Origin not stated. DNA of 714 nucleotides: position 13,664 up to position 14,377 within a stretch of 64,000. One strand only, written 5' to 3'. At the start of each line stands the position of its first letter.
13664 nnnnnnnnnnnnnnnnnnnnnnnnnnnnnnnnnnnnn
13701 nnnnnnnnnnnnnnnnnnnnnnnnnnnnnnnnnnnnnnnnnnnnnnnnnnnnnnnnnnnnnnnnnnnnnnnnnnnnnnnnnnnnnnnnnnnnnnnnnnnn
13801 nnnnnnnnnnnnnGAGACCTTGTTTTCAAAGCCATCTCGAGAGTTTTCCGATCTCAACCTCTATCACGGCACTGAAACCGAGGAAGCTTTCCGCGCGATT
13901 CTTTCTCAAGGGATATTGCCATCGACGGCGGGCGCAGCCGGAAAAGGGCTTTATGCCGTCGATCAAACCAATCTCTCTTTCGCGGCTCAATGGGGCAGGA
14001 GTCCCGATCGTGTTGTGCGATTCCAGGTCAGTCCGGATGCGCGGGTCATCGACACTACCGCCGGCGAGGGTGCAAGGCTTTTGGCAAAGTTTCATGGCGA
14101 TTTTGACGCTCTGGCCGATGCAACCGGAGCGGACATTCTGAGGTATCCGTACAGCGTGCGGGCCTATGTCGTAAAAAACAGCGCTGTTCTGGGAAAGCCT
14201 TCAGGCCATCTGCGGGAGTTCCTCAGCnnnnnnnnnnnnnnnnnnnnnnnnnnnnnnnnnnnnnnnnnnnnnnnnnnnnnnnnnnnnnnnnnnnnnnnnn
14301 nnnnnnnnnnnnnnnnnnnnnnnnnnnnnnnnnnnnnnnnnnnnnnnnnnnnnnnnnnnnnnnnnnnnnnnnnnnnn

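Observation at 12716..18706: Effector-like island: four consecutive signal-peptide proteins, two with eukaryote-type enzymatic domains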

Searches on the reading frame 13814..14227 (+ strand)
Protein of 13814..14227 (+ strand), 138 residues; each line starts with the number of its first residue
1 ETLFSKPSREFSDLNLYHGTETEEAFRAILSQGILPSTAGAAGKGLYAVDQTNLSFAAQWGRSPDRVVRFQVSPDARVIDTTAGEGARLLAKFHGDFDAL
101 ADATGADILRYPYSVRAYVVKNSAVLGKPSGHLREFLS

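Call 62: search_solved_structures(query=A7, max_evalue=10, show_alignments=5)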
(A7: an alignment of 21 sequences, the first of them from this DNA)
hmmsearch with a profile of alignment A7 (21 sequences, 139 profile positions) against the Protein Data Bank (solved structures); distinct sequences matched with E-value up to 10: 3.
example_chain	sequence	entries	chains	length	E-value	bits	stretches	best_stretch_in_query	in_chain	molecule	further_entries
9un4_A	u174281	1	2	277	0.42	13.6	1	70-109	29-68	Juvenile hormone acid O-methyltransferase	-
9ibp_A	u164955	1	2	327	0.96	12.4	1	39-89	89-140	Immunogenic protein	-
3c49_A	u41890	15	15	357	1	12.3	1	12-53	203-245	Poly(ADP-ribose) polymerase 3 | Poly [ADP-ribose] polymerase 3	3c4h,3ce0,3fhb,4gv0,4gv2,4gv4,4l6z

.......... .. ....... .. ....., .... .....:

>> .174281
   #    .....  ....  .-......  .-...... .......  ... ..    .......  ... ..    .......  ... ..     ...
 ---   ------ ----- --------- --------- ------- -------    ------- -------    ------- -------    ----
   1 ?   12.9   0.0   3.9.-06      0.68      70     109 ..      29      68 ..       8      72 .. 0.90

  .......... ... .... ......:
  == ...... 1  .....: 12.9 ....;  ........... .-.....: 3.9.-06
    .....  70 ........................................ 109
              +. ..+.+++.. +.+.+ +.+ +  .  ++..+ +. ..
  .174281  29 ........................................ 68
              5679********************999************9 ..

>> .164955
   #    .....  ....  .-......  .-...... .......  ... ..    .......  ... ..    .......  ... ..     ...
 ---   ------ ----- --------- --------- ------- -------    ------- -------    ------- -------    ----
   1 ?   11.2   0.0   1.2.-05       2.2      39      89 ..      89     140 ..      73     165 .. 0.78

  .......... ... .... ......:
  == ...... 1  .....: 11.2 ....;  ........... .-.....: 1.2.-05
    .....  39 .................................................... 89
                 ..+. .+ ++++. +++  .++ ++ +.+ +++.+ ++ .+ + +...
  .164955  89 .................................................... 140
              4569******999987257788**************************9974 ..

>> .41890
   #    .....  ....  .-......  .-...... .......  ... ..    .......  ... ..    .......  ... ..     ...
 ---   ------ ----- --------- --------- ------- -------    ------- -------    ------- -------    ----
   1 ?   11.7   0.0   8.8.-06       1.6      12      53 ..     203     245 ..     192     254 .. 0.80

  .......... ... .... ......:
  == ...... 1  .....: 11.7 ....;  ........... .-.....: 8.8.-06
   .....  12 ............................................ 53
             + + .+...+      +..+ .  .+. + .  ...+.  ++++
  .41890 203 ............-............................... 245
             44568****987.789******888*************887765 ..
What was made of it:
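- Tried and rejected: A profile of the ART domain alone against PDB sequences gave only the same short, non-significant PARP3 motif match (call 62).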
